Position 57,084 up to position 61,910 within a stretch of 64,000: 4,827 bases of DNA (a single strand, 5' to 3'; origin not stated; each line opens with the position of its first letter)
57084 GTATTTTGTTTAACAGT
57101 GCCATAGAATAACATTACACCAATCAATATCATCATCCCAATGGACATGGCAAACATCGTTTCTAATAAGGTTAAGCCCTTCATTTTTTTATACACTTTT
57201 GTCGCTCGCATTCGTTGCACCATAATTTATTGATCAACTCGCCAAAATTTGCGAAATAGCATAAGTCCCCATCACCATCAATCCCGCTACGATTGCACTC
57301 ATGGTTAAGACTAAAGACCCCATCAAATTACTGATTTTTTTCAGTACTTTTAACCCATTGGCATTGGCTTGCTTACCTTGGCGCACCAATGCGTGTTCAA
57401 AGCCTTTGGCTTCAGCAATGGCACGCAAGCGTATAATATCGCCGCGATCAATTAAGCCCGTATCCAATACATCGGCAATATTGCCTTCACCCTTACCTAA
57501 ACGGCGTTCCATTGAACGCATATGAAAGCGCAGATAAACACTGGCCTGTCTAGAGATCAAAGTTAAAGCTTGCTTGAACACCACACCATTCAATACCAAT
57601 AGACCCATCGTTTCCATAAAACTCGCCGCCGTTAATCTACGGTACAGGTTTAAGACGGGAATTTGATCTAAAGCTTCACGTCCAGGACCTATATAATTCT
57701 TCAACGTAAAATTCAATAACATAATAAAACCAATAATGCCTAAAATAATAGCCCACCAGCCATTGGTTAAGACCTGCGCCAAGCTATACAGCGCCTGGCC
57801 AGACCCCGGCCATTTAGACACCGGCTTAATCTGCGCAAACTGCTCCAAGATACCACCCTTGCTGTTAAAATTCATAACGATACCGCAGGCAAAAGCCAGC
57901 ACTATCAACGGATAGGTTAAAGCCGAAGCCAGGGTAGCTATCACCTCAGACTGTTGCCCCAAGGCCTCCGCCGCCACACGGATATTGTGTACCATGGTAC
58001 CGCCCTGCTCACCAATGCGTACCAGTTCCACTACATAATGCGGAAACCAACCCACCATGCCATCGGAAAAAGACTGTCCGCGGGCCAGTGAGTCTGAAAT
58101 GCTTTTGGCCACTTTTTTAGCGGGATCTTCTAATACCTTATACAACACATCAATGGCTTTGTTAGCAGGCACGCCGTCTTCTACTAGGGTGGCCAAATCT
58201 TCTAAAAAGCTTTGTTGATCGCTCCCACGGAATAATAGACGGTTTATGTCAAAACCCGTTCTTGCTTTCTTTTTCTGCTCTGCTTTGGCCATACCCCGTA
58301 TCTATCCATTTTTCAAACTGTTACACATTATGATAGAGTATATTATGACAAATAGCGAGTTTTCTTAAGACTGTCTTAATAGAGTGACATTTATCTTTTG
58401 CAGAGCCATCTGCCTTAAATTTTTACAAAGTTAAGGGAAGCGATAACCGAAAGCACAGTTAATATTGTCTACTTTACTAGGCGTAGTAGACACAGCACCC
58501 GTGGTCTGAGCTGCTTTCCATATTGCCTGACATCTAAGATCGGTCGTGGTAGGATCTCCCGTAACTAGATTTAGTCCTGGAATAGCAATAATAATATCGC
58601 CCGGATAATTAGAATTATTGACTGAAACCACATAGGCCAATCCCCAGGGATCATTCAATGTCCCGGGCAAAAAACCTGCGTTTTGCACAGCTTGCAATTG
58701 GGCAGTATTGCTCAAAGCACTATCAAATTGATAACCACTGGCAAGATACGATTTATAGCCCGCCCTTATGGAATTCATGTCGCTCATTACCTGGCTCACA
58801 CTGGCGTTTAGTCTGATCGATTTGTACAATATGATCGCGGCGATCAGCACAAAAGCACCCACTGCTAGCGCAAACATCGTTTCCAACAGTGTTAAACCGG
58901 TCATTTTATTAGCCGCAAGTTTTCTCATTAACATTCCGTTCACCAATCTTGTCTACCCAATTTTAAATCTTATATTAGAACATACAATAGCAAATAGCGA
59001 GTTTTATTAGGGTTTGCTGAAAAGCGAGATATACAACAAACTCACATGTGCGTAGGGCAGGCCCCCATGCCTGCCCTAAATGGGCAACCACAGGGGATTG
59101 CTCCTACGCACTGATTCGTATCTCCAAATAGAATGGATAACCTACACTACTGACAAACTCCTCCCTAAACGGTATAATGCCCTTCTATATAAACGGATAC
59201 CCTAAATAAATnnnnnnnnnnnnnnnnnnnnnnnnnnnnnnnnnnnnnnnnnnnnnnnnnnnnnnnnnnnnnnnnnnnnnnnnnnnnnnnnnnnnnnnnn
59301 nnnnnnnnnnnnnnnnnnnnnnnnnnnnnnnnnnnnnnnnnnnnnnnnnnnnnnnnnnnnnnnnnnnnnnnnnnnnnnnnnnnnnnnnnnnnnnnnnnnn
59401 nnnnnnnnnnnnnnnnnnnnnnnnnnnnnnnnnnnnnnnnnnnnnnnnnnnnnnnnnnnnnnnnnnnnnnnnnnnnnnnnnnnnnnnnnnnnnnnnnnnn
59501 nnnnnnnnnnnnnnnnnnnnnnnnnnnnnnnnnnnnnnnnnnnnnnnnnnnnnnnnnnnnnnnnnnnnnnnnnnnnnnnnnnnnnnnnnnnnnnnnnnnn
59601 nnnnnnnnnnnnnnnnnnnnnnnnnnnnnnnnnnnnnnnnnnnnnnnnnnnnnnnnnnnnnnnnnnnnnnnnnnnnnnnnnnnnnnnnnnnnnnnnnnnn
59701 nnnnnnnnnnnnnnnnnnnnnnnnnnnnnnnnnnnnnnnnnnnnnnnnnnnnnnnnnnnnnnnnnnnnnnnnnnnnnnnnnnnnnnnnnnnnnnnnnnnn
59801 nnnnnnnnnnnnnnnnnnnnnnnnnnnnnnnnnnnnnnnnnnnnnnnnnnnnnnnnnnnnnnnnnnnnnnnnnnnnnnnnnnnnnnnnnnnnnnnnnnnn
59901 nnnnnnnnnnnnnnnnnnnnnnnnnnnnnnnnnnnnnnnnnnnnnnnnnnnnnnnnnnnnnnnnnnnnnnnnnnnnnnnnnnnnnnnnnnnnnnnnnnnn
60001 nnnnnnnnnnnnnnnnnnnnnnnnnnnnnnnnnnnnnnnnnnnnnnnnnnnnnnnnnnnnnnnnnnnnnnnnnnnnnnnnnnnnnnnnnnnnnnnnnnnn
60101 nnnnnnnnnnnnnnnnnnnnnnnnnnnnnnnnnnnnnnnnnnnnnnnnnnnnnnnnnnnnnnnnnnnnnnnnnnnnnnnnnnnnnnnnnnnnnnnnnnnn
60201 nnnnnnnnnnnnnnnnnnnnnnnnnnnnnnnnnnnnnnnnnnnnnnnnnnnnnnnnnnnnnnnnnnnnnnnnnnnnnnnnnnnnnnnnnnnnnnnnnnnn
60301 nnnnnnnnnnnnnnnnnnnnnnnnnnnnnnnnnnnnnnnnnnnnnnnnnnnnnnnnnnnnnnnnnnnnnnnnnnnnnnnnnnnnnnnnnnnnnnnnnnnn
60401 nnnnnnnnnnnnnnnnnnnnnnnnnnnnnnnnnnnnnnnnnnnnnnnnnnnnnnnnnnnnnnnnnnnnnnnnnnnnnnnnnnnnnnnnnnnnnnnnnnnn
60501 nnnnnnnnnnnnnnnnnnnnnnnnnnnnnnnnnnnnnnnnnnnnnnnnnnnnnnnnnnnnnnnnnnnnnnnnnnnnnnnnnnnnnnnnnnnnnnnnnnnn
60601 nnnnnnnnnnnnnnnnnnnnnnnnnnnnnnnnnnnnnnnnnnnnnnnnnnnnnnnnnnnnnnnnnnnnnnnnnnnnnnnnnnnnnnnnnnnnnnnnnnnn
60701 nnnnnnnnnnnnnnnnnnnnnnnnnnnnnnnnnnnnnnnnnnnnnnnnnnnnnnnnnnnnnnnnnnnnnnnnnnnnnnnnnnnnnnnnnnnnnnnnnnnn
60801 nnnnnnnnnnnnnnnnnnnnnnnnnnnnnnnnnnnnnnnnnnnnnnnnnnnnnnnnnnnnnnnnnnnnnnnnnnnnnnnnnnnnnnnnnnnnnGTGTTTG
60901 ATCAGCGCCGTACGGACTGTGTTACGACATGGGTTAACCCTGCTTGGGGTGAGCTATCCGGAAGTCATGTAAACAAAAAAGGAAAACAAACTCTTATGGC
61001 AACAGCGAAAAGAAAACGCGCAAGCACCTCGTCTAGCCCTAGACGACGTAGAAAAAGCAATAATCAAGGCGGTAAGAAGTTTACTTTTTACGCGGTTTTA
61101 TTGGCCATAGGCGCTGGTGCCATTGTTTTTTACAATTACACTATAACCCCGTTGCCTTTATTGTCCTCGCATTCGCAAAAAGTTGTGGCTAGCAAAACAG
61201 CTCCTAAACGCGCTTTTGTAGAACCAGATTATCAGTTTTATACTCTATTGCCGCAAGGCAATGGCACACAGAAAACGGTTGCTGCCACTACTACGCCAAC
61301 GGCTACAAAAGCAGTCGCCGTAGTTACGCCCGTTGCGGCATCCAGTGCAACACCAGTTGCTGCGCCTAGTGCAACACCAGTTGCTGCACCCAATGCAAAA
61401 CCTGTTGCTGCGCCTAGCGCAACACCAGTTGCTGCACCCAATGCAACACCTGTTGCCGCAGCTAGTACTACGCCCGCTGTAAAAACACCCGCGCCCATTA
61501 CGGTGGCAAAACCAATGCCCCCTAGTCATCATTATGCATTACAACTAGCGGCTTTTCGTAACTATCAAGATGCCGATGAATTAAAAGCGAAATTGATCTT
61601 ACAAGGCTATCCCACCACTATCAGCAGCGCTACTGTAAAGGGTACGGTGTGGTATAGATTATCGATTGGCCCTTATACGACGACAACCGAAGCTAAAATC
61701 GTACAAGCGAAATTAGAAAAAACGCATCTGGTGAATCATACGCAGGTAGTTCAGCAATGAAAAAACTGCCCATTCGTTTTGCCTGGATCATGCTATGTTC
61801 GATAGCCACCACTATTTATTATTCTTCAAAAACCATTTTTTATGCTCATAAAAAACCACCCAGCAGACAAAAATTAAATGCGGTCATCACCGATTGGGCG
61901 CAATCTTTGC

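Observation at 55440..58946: Orphan type IVb-like pilus locus: four paralogous long-leader prepilins (G|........) plus a BfpE/TcpE-like platform protein, but no ATPase, secretin or prepilin peptidase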

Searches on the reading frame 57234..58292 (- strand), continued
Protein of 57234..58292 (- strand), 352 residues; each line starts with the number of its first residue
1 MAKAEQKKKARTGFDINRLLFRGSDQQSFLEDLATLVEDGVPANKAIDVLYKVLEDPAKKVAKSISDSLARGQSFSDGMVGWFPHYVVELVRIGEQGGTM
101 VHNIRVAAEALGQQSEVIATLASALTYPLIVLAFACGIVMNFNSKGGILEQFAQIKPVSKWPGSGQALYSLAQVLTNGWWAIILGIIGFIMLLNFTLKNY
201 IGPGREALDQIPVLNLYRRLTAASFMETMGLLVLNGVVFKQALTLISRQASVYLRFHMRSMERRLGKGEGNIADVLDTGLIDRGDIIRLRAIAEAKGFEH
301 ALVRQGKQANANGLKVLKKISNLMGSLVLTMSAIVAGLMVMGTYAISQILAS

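Call 90: find_encoding_contigs(protein=P0381, flank=10000, max_places=10)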
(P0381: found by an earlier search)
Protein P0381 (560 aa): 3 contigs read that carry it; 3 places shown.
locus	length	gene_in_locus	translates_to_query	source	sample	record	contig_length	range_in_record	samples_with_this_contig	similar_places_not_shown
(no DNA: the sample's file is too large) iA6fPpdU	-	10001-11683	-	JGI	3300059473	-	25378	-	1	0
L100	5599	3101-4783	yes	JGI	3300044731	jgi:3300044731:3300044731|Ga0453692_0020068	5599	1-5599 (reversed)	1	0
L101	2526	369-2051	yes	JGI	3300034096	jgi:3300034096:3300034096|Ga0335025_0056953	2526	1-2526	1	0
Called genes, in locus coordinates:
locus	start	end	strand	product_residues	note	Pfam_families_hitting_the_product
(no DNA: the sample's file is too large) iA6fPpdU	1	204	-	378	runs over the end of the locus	-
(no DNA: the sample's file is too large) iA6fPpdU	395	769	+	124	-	PF01127:Sdh_cyt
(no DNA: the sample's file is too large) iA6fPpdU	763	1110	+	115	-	PF01127:Sdh_cyt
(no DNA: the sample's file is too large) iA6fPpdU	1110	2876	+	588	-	PF00890:FAD_binding_2, PF03486:HI0933_like (faint), PF07992:Pyr_redox_2 (faint), PF02910:Succ_DH_flav_C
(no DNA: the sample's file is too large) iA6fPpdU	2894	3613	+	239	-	PF13085:Fer2_3, PF13237:Fer4_10, PF13183:Fer4_8, PF13534:Fer4_17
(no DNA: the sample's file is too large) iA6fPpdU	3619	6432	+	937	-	PF16078:2-oxogl_dehyd_N, PF00676:E1_dh, PF02779:Transket_pyr, PF16870:OxoGdeHyase_C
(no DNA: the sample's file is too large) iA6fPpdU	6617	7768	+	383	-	PF00364:Biotin_lipoyl, PF25997:BSH_YhbJ (faint), PF02817:E3_binding, PF00198:2-oxoacid_dh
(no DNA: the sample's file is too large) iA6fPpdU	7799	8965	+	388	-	PF08442:ATP-grasp_2, PF13549:ATP-grasp_5, PF24948:Citrate_synth_N, PF00549:Ligase_CoA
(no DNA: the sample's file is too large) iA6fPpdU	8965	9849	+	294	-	PF02629:CoA_binding, PF13607:Succ_CoA_lig, PF00549:Ligase_CoA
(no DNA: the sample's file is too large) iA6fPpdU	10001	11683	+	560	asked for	PF00437:T2SSE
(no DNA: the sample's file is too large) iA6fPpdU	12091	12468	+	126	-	?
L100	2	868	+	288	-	?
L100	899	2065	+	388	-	PF08442:ATP-grasp_2, PF13549:ATP-grasp_5, PF24948:Citrate_synth_N, PF00549:Ligase_CoA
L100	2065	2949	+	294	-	PF02629:CoA_binding, PF13607:Succ_CoA_lig, PF00549:Ligase_CoA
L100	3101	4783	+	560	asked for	PF00437:T2SSE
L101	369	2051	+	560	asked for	PF00437:T2SSE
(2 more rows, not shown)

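Call 97: search_solved_structures(query=A8, max_evalue=0.01)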
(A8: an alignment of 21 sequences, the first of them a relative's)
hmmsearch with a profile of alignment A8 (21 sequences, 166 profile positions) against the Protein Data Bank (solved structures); distinct sequences matched with E-value up to 0.01: 12.
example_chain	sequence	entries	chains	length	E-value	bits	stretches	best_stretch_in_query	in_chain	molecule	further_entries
1zwt_A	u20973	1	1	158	2.4e-07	33.9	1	36-164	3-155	Major structural subunit of bundle-forming pilus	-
8uhf_A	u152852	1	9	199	9e-07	32.1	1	13-136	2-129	Toxin co-regulated pilin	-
8p3b_A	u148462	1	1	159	0.00011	25.4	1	13-75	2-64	Fimbrial protein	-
2hi2_A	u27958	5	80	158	0.00012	25.2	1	13-68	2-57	Fimbrial protein | PilA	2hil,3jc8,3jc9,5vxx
1ay2_A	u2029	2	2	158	0.00015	24.9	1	13-68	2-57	TYPE 4 PILIN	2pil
7tgg_A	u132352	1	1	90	0.00017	24.7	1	2-66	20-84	Geopilin domain 1 protein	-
5kua_A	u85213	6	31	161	0.00018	24.6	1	13-90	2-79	pilin | Neisseria meningitidis PilE variant SB-GATDH | Neisseria meningitidis PilE, SB-DATDH variant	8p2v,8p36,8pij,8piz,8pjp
3hrv_A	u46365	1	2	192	0.00027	24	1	40-136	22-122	Toxin coregulated pilin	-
9egp_A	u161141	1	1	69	0.0011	22.1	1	3-64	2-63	Geopilin domain 1 protein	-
8tob_GA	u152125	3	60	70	0.0011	22.1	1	13-68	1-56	Fimbrial protein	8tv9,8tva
1oqv_A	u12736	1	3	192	0.0052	19.9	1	40-136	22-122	toxin-coregulated pilus subunit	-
1oqw_A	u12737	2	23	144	0.0079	19.3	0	13-63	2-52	Fimbrial protein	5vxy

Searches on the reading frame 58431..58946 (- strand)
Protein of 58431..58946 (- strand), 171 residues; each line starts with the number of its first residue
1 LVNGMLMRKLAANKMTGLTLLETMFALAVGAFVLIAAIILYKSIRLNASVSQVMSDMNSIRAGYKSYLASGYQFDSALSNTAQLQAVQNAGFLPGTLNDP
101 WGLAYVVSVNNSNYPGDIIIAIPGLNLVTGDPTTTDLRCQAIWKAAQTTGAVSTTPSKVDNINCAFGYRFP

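Call 3: search_protein_families(library=pfam, proteins=[window:58431-58946:-], max_evalue=0.1)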
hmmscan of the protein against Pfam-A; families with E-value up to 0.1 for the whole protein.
window:58431-58946:- (171 aa): 1 family
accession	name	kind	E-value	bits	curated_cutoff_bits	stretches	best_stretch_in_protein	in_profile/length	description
PF07963.17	N_methyl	-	0.0028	17.6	21.2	1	14-38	3-27/27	Prokaryotic N-terminal methylation motif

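Call 4: search_protein_families(library=ncbifam, proteins=[window:58431-58946:-], max_evalue=0.1)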
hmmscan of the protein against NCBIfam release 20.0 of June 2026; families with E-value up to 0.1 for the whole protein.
window:58431-58946:- (171 aa): 2 families
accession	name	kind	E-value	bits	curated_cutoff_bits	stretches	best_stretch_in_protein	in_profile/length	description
NF007848.0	PRK10557.1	equivalog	0.0096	15.3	120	1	11-49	6-44/192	prepilin peptidase-dependent protein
NF041013.1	T4P_ComGE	equivalog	0.059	13.5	49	1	14-45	2-33/83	competence type IV pilus minor pilin ComGE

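Call 60: predict_structure(alignment_id=A2)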
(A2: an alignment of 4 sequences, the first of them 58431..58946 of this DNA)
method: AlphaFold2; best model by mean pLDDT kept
length: 171 residues; sequences in the alignment: 4
mean_pLDDT: 48.7   pTM: 0.34
mean pLDDT of the five models: 48.7, 47.1, 45.2, 45.0, 44.7
residues with pLDDT >= 90: 0; 70-90: 0; 50-70: 79; < 50: 92
segments of 3 or more residues with pLDDT < 50: 1-18, 39-77, 90-112, 128-133
pLDDT, mean of each block of 10 residues (from residue 1): 40 47 58 56 40 38 33 46 52 43 44 52 51 53 59 60 57 48
secondary structure, 60 per line:
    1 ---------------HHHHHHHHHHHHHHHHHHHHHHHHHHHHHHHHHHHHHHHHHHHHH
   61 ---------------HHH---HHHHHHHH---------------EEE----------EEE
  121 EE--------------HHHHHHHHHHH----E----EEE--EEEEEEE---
elements in order: H16-60 H82-89 E105-107 E118-122 H137-147 E157-159 E162-168

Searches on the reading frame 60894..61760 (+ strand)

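Call 64: search_protein_families(library=pfam, proteins=[window:60894-61760:+], max_evalue=0.00001)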
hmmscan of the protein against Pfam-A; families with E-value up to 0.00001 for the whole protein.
window:60894-61760:+ (288 aa): 1 family
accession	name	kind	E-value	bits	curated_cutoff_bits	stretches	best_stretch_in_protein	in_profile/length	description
PF05036.18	SPOR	-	6.9e-16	58.8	21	1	212-276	3-67/76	SPOR domain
